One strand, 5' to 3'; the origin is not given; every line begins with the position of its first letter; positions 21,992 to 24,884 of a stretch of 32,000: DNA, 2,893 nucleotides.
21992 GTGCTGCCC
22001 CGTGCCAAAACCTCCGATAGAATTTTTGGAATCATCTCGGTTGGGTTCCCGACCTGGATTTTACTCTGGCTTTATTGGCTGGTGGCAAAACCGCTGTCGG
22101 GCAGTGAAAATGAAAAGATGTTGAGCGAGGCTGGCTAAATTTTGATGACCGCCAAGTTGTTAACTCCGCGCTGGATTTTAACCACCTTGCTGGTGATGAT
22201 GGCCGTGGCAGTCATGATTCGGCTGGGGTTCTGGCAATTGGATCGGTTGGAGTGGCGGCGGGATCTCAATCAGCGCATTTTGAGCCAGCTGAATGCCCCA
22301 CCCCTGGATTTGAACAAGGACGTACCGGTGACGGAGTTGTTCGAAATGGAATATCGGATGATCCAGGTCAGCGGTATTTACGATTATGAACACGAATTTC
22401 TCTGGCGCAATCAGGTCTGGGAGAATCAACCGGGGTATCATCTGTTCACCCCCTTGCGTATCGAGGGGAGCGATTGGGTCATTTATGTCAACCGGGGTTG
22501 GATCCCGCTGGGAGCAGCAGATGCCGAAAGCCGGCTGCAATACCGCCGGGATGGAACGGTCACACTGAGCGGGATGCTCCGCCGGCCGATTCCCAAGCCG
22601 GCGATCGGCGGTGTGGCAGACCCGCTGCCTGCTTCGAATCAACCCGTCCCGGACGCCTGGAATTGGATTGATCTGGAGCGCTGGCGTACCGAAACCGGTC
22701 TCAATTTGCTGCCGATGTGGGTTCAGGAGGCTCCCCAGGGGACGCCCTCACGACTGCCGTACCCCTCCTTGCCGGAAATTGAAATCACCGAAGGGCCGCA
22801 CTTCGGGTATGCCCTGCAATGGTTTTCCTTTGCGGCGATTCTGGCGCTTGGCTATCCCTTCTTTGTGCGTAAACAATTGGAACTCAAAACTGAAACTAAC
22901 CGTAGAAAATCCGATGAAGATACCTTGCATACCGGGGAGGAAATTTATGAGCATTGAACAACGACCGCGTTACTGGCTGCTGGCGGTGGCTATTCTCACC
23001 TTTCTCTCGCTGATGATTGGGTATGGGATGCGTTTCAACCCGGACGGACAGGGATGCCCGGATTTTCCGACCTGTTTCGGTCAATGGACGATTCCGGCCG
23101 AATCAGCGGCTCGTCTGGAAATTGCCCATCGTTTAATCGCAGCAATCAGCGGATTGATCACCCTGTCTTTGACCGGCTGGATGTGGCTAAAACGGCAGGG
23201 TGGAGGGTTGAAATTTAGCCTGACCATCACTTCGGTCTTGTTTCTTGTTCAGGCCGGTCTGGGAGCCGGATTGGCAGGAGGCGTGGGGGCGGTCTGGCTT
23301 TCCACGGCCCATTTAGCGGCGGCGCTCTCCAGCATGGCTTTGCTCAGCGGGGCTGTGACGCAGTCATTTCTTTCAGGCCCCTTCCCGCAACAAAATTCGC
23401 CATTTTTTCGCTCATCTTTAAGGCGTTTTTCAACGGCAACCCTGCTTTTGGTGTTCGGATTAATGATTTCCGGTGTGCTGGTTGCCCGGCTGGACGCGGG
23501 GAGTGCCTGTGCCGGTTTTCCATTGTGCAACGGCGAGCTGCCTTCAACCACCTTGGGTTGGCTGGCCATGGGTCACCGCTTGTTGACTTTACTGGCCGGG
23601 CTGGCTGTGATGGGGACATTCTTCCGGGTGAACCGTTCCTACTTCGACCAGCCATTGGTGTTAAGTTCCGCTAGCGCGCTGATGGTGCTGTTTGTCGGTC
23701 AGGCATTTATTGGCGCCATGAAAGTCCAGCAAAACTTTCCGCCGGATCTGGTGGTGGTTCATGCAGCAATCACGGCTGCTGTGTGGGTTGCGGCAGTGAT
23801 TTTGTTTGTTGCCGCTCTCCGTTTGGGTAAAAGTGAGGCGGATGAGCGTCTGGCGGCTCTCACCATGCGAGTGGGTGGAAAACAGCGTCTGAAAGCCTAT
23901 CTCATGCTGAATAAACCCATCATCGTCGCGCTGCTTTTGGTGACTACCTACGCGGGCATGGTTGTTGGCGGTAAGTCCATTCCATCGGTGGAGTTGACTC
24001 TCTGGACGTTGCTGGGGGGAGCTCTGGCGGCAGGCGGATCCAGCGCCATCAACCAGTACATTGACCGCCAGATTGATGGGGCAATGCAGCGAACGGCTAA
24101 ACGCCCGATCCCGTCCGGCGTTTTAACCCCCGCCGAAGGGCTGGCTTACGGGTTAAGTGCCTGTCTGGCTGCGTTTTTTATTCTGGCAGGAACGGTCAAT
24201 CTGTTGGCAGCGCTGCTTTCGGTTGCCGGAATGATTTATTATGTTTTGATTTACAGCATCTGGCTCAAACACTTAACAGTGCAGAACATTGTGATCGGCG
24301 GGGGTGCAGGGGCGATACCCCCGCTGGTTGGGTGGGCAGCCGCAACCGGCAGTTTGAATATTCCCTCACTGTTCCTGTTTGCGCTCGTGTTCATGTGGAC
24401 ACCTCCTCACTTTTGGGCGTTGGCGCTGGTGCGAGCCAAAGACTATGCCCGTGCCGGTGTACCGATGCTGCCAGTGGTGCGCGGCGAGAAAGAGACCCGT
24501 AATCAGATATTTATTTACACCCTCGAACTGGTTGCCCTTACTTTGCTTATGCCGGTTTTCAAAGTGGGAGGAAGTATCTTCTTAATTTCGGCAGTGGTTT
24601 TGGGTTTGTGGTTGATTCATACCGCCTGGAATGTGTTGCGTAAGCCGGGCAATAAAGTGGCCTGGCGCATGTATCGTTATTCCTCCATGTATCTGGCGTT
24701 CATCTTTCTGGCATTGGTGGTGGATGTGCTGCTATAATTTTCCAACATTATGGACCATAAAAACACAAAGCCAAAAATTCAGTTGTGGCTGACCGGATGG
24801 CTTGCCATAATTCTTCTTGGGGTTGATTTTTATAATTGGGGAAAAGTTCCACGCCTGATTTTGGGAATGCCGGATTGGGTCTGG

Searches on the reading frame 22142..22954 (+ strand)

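Call 70: search_protein_families(library=pfam, proteins=[window:22142-22954:+], max_evalue=0.001)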
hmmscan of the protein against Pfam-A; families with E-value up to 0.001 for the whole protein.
window:22142-22954:+ (271 aa): 1 family
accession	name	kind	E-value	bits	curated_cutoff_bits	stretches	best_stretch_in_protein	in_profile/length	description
PF02104.20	SURF1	-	5.3e-43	148.2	23.4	1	20-232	2-205/205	SURF1 family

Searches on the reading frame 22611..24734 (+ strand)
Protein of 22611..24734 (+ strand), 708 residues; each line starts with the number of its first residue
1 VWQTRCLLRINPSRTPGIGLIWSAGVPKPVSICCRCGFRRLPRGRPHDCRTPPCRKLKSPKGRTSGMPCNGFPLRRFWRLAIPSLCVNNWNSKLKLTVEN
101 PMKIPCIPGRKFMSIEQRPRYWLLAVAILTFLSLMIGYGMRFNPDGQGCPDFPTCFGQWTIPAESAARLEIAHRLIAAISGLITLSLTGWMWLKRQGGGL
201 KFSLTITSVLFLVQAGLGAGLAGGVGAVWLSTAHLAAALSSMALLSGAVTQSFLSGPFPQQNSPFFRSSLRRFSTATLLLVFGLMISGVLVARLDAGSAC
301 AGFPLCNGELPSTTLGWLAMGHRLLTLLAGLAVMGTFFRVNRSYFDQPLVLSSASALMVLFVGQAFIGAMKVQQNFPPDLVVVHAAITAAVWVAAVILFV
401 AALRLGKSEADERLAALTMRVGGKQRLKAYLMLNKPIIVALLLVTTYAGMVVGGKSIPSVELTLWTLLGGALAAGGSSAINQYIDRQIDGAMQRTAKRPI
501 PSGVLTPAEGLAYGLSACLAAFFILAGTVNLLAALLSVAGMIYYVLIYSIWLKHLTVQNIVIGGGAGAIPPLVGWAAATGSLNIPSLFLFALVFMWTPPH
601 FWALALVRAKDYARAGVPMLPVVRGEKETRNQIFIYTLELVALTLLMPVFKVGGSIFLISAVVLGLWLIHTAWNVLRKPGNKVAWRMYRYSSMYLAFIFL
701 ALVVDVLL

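Call 70: search_protein_families(library=pfam, proteins=[window:22611-24734:+], max_evalue=0.001)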
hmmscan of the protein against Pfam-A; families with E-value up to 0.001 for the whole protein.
window:22611-24734:+ (708 aa): 2 families
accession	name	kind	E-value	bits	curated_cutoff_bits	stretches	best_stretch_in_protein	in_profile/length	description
PF01040.23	UbiA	-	4.2e-64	216.7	34.2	1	442-693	1-245/250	UbiA prenyltransferase family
PF02628.20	COX15-CtaA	-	2.4e-22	79.8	29.9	2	169-396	77-322/322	Cytochrome oxidase assembly protein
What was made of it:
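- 18346..24737 (+): Rest of the operon: coxA, COX4_pro, COX3, SCO1, a conserved 173-aa ORF of unknown family, SURF1, and fused CtaA-CtaB. Pfam (call 70).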
